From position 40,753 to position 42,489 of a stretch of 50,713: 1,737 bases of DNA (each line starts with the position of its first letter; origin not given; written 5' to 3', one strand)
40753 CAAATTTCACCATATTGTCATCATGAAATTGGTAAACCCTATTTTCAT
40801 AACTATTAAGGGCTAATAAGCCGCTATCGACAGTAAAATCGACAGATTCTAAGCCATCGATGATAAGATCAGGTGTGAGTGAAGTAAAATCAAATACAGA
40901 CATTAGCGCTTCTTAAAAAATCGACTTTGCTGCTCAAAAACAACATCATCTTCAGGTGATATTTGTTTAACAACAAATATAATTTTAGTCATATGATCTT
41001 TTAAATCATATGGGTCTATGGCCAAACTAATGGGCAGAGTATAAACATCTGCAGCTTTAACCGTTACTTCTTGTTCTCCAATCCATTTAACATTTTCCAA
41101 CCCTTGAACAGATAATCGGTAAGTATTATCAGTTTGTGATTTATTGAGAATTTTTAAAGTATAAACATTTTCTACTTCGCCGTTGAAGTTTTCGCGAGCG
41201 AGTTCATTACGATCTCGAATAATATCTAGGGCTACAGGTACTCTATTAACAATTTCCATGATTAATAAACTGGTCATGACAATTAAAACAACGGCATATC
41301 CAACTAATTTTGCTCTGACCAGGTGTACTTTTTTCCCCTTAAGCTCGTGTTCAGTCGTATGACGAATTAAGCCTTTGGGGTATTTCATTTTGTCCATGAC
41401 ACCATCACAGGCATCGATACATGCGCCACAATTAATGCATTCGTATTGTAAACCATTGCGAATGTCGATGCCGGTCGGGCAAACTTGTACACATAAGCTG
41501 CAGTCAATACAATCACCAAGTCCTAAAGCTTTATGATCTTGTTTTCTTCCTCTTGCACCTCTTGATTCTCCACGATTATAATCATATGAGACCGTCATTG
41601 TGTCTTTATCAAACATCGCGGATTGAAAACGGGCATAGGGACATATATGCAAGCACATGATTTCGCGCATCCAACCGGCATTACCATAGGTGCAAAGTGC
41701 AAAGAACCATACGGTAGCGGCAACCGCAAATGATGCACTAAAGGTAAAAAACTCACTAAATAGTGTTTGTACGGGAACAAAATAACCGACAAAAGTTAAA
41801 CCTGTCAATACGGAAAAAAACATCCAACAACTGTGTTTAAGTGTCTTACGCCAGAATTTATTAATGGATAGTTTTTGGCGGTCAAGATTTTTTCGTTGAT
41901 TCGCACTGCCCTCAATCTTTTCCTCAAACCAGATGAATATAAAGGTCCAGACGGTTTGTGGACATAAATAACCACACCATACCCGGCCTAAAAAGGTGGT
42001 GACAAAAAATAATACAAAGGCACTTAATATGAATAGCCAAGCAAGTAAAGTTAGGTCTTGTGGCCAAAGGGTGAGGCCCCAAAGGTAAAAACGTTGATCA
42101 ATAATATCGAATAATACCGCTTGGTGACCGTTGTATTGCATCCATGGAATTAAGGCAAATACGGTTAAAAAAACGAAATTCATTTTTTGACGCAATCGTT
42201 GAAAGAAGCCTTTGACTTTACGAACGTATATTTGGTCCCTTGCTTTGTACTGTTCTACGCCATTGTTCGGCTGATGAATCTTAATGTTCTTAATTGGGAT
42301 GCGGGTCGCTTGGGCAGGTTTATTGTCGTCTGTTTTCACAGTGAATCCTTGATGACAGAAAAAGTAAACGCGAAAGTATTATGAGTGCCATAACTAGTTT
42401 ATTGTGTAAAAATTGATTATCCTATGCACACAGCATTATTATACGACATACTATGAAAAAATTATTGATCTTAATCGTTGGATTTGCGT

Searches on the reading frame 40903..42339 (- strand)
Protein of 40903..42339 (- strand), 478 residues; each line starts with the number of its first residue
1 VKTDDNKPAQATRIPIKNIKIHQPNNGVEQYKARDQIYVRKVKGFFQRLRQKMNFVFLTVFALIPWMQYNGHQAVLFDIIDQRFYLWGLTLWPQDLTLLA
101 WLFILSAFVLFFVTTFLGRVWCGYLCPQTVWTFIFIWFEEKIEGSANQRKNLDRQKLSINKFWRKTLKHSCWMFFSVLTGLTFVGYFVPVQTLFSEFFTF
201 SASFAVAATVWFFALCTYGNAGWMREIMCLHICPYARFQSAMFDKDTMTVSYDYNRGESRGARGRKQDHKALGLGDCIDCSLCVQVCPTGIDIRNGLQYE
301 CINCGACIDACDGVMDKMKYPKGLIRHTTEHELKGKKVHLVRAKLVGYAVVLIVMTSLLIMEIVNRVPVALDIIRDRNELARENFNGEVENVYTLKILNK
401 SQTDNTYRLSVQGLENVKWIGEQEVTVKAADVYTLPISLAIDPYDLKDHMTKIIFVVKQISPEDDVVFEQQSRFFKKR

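Call 59: search_protein_families(library=pfam, proteins=[window:40903-42339:-], max_evalue=0.001)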
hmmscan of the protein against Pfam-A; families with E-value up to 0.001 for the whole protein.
window:40903-42339:- (478 aa): 12 families
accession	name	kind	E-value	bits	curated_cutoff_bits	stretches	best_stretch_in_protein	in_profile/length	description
PF13746.11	Fer4_18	-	6.9e-43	145.9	27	1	224-329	1-113/114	4Fe-4S dicluster domain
PF11614.14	FixG_C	-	5.3e-29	101.2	25.6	1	360-475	2-117/119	IG-like fold at C-terminal of FixG, putative oxidoreductase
PF13187.11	Fer4_9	-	6.4e-09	36.1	27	1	228-290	7-50/52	4Fe-4S dicluster domain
PF13183.11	Fer4_8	-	1.1e-08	36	27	1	228-291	10-68/68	4Fe-4S dicluster domain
PF12838.12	Fer4_7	-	1.9e-08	35.1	27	1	229-291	8-52/52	4Fe-4S dicluster domain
PF13534.11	Fer4_17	-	6e-08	33.6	22.2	1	228-292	7-61/61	4Fe-4S dicluster domain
PF12801.12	Fer4_5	-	1.2e-06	28.8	22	1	100-131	2-33/48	4Fe-4S binding domain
PF13484.11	Fer4_16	-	1.4e-06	29.4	30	1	229-289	8-65/66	4Fe-4S double cluster binding domain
PF14697.11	Fer4_21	-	1.6e-06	28.6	35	0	274-289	38-53/59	4Fe-4S dicluster domain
PF13237.11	Fer4_10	-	3.9e-06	27.1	25.5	1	276-311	8-52/53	4Fe-4S dicluster domain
PF12800.12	Fer4_4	-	4.1e-05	24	24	0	299-311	2-14/17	4Fe-4S binding domain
PF00037.32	Fer4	-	4.8e-05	23.4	21.1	0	276-290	7-21/24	4Fe-4S binding domain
